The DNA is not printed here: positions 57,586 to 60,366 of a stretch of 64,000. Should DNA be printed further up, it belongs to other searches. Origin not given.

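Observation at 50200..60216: N-acyl-D-residue initiation (FAAL-T-C-A-T-E) paired with a periplasm-facing lipopeptide-type Ntn acylase and a PvdE-like exporter: possible acyl-carrier or prodrug logic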

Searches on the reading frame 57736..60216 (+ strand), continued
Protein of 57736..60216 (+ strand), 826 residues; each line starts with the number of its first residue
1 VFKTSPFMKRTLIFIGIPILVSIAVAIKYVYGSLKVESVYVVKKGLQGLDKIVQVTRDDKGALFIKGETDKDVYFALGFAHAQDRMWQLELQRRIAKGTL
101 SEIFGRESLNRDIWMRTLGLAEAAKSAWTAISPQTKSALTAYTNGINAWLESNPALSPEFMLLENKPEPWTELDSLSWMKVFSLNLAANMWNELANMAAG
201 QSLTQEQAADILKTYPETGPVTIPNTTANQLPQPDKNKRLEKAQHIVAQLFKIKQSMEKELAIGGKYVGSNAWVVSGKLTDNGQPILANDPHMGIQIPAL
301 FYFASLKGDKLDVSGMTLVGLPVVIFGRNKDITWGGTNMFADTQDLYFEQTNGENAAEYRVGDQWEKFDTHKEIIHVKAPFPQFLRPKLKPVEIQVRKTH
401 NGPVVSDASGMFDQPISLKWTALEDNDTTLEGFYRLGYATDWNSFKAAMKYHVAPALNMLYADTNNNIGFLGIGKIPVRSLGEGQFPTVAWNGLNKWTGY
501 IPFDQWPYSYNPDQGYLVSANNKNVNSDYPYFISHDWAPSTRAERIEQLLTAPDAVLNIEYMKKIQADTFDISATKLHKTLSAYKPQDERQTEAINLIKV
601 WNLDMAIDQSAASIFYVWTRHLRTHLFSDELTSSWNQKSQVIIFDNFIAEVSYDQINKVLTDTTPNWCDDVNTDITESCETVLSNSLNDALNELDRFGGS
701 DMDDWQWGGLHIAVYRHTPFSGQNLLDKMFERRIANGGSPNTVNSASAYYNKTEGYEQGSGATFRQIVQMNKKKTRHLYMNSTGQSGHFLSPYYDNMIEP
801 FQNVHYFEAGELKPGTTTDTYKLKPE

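Call 18: search_protein_families(library=pfam, proteins=[L003:7408-9000:+, L004:14057-15600:+, L005:14026-15500:+, L007:14115-15860:+, L006:7551-8669:+, L002:13749-15500:+, L006:1-2934:-, L005:8901-9752:+], max_evalue=0.001)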
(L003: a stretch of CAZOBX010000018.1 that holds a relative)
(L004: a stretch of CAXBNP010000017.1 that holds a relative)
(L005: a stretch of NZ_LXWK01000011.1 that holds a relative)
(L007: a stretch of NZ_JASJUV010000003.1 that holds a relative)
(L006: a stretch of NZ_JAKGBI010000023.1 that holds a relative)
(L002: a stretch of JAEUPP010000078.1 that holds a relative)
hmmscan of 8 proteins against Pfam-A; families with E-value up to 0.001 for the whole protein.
L003:7408-9000:+ (531 aa): 2 families
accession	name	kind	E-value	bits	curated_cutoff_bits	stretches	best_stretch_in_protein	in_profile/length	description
PF00668.25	Condensation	-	3e-44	151.9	30.6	1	11-447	5-456/456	Condensation domain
PF00501.34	AMP-binding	-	1e-15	57.9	29.9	1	467-531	3-68/384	AMP-binding enzyme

L004:14057-15600:+ (514 aa): 1 family
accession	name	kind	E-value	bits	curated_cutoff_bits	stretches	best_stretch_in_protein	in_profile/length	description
PF00668.25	Condensation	-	4.5e-49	167.8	30.6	1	24-453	3-455/456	Condensation domain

L005:14026-15500:+ (491 aa): 1 family
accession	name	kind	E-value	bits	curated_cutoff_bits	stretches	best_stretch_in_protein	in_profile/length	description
PF00668.25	Condensation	-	1.2e-54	186.2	30.6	1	9-445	2-455/456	Condensation domain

L007:14115-15860:+ (582 aa): 2 families
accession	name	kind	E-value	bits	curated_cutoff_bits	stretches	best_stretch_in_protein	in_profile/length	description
PF00668.25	Condensation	-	5.3e-49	167.6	30.6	1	10-424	6-438/456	Condensation domain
PF00501.34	AMP-binding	-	4.8e-22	78.7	29.9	1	463-568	2-110/384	AMP-binding enzyme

L006:7551-8669:+ (373 aa): 0 families

L002:13749-15500:+ (584 aa): 1 family
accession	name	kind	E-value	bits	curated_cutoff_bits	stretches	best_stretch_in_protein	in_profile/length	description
PF00668.25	Condensation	-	7.9e-49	167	30.6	1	133-567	6-456/456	Condensation domain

L006:1-2934:- (978 aa): 3 families
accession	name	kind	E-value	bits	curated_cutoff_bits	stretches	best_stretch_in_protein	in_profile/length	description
PF00501.34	AMP-binding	-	2.3e-75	254.3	29.9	1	469-819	3-384/384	AMP-binding enzyme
PF00668.25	Condensation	-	2.3e-64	218.2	30.6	1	12-447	3-455/456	Condensation domain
PF13193.12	AMP-binding_C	-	9.2e-08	33.3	24.5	1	878-954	1-76/76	AMP-binding enzyme C-terminal domain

L005:8901-9752:+ (284 aa): 3 families
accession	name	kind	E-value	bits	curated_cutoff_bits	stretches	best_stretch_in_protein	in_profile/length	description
PF00975.26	Thioesterase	-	2.8e-39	136.1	26.4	1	40-261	2-222/226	Thioesterase domain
PF12697.13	Abhydrolase_6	-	9.7e-09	36.6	26.3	1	54-254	14-211/217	Alpha/beta hydrolase family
PF00561.26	Abhydrolase_1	-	3.4e-05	24.1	25.8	0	100-187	65-150/245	alpha/beta hydrolase fold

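Call 19: search_protein_families(library=pfam, proteins=[L005:6198-7352:-, L005:5367-6194:-, L005:4249-5337:-, L005:2894-4099:-, L005:3-1250:-, L004:7178-8536:-, L004:1-2481:+, L007:8355-9461:-, L007:5811-7973:-, L003:956-2176:+], max_evalue=0.001)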
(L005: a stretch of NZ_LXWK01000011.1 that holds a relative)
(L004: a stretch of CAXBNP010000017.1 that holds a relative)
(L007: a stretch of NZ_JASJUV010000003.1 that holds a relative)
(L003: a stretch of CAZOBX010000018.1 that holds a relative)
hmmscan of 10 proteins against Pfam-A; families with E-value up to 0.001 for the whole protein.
L005:6198-7352:- (385 aa): 15 families
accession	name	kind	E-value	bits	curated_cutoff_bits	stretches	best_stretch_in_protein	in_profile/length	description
PF13738.12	Pyr_redox_3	-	2.7e-36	125.8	30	1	16-205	1-198/305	Pyridine nucleotide-disulphide oxidoreductase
PF00743.25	FMO-like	-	8.7e-17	61.2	22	1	15-203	4-215/532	Flavin-binding monooxygenase-like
PF13434.12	Lys_Orn_oxgnase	-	2.4e-15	56.9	21.3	1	79-196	89-212/339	L-lysine 6-monooxygenase/L-ornithine 5-monooxygenase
PF07992.20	Pyr_redox_2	-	1.1e-14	55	26.1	1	14-199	2-170/291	Pyridine nucleotide-disulphide oxidoreductase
PF01266.30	DAO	-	3e-09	37.3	27.9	1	14-50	1-38/353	FAD dependent oxidoreductase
PF05834.18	Lycopene_cycl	-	2.1e-08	34.1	23.4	0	14-47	1-36/380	Lycopene cyclase protein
PF03486.20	HI0933_like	-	1.6e-07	31.5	50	0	14-46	2-34/244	HI0933-like protein Rossmann domain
PF13450.12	NAD_binding_8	-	1.1e-06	29.2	21.9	1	17-54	1-38/68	NAD(P)-binding Rossmann-like domain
PF01134.28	GIDA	-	4.4e-06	26.4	22.1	0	14-41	1-28/391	Glucose inhibited division protein A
PF13454.12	NAD_binding_9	-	9.8e-06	26.1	21.8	0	79-138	87-153/155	FAD-NAD(P)-binding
PF01593.30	Amino_oxidase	-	1.2e-05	25.2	19.8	0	23-47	2-26/443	Flavin containing amine oxidoreductase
PF00070.33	Pyr_redox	-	1.6e-05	25.7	22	0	15-47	2-34/82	Pyridine nucleotide-disulphide oxidoreductase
PF00890.30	FAD_binding_2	-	6.4e-05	22.7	20.4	1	14-46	1-33/414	FAD binding domain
PF01946.23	Thi4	-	7.6e-05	22.5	26.2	1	11-44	16-50/235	Thi4 family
PF01494.25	FAD_binding_3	-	0.00048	19.9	22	0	13-46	2-35/349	FAD binding domain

L005:5367-6194:- (276 aa): 0 families

L005:4249-5337:- (363 aa): 2 families
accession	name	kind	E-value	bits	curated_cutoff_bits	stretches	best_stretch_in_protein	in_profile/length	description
PF12833.13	HTH_18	-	7.3e-18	65.1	33.6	1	273-351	1-78/80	Helix-turn-helix domain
PF00165.29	HTH_AraC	-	3.4e-07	30.7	26.6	1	317-350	8-40/42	Bacterial regulatory helix-turn-helix proteins, AraC family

L005:2894-4099:- (402 aa): 3 families
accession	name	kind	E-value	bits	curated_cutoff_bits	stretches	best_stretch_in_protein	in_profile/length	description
PF12893.14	Lumazine_bd_2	-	7.9e-17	62.5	22.1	1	50-162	2-113/116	Putative lumazine-binding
PF01965.30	DJ-1_PfpI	-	1.3e-07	32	26.6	1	198-393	14-164/165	DJ-1/PfpI family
PF17124.11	ThiJ_like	-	1.2e-05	25.6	30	0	194-224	5-34/186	ThiJ/PfpI family-like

L005:3-1250:- (416 aa): 2 families
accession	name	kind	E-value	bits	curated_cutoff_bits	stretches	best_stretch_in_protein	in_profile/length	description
PF12833.13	HTH_18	-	2.2e-21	76.4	33.6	1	332-410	1-79/80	Helix-turn-helix domain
PF00165.29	HTH_AraC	-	2.6e-10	40.6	26.6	1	373-410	6-42/42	Bacterial regulatory helix-turn-helix proteins, AraC family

L004:7178-8536:- (453 aa): 1 family
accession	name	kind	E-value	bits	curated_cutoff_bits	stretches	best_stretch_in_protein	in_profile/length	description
PF00696.33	AA_kinase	-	4.6e-42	144.8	24.9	1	25-295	3-233/234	Amino acid kinase family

L004:1-2481:+ (827 aa): 2 families
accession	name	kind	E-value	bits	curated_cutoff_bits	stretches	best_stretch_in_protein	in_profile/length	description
PF00873.25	ACR_tran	-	4.9e-244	812.9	28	1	1-804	217-1021/1021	AcrB/AcrD/AcrF family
PF03176.21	MMPL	-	1.7e-06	27.7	20.5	1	576-803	66-302/333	MMPL family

L007:8355-9461:- (369 aa): 1 family
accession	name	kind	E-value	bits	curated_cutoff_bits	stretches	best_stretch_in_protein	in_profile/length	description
PF02195.25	ParB_N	-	0.00065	20.1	26.3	0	107-149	23-65/95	ParB N-terminal domain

L007:5811-7973:- (721 aa): 1 family
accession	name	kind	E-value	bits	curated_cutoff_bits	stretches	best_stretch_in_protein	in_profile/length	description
PF00486.34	Trans_reg_C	-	1e-13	51.6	26.2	1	45-116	5-77/77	Transcriptional regulatory protein, C terminal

L003:956-2176:+ (407 aa): 1 family
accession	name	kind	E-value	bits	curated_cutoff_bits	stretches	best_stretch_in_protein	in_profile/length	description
PF03050.20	DDE_Tnp_IS66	-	1.1e-20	74.7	23.1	2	137-337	87-282/284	Transposase IS66 family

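Call 21: find_encoding_contigs(protein=P0050, flank=10000, max_places=2)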
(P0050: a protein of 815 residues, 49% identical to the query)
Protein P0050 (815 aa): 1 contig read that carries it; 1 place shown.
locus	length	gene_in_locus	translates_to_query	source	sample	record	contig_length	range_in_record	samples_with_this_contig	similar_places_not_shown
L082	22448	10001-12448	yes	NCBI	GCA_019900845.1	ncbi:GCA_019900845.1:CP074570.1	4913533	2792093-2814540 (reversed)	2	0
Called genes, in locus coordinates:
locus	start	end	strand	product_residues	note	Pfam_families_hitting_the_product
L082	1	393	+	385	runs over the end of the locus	PF12167:Arm-DNA-bind_2, PF14659:Phage_int_SAM_3 (weak), PF22022:Phage_int_M (weak), PF00589:Phage_integrase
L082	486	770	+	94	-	-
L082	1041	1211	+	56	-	PF00872:Transposase_mut (weak)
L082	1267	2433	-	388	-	PF01609:DDE_Tnp_1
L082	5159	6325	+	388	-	PF01609:DDE_Tnp_1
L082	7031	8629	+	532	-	PF18456:CmlA_N, PF00753:Lactamase_B, PF13483:Lactamase_B_3, PF12706:Lactamase_B_2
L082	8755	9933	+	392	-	PF25917:BSH_RND (faint)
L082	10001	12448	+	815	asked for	PF01804:Penicil_amidase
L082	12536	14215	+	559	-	PF00664:ABC_membrane, PF00005:ABC_tran, PF02463:SMC_N (faint)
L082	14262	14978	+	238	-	PF02463:SMC_N (weak), PF00005:ABC_tran, PF13304:AAA_21 (faint)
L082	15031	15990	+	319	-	PF02668:TauD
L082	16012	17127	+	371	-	PF00155:Aminotran_1_2, PF00266:Aminotran_5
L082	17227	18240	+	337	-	PF02668:TauD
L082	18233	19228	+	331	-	PF02668:TauD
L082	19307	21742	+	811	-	PF12704:MacB_PCD, PF02687:FtsX, PF12704:MacB_PCD (weak), PF02687:FtsX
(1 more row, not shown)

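Call 22: find_encoding_contigs(protein=P0067, flank=10000, max_places=2)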
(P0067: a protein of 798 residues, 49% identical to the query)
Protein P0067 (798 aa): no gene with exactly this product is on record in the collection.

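Call 23: find_encoding_contigs(protein=P0047, flank=10000, max_places=2)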
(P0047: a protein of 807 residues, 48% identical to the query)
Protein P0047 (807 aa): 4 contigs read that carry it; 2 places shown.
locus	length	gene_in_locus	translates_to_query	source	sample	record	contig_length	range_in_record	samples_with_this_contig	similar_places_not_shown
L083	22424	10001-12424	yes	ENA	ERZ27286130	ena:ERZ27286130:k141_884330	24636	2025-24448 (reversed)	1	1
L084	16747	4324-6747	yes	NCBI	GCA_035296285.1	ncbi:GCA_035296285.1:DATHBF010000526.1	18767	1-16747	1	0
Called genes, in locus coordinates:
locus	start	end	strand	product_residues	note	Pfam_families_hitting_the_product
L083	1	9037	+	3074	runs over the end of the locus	?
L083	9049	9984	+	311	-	PF02668:TauD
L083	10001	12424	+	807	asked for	PF01804:Penicil_amidase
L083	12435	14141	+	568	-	PF00664:ABC_membrane (faint), PF00005:ABC_tran, PF02463:SMC_N (faint), PF13304:AAA_21 (faint)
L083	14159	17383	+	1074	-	PF00668:Condensation, PF00501:AMP-binding, PF00550:PP-binding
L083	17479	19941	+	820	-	PF12704:MacB_PCD, PF02687:FtsX, PF12704:MacB_PCD, PF02687:FtsX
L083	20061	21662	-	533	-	PF18456:CmlA_N, PF00753:Lactamase_B (weak), PF13483:Lactamase_B_3, PF12706:Lactamase_B_2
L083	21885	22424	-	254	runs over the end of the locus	PF12697:Abhydrolase_6 (weak), PF00975:Thioesterase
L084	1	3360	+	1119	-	PF00668:Condensation, PF00501:AMP-binding, PF13193:AMP-binding_C, PF00550:PP-binding, PF00975:Thioesterase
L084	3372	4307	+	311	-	PF02668:TauD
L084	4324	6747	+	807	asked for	PF01804:Penicil_amidase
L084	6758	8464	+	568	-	PF00664:ABC_membrane (faint), PF00005:ABC_tran, PF02463:SMC_N (faint), PF13304:AAA_21 (faint)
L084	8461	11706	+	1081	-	PF00668:Condensation, PF00501:AMP-binding, PF00550:PP-binding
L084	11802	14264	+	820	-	PF12704:MacB_PCD, PF02687:FtsX, PF12704:MacB_PCD, PF02687:FtsX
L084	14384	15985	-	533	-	PF18456:CmlA_N, PF00753:Lactamase_B (weak), PF13483:Lactamase_B_3, PF12706:Lactamase_B_2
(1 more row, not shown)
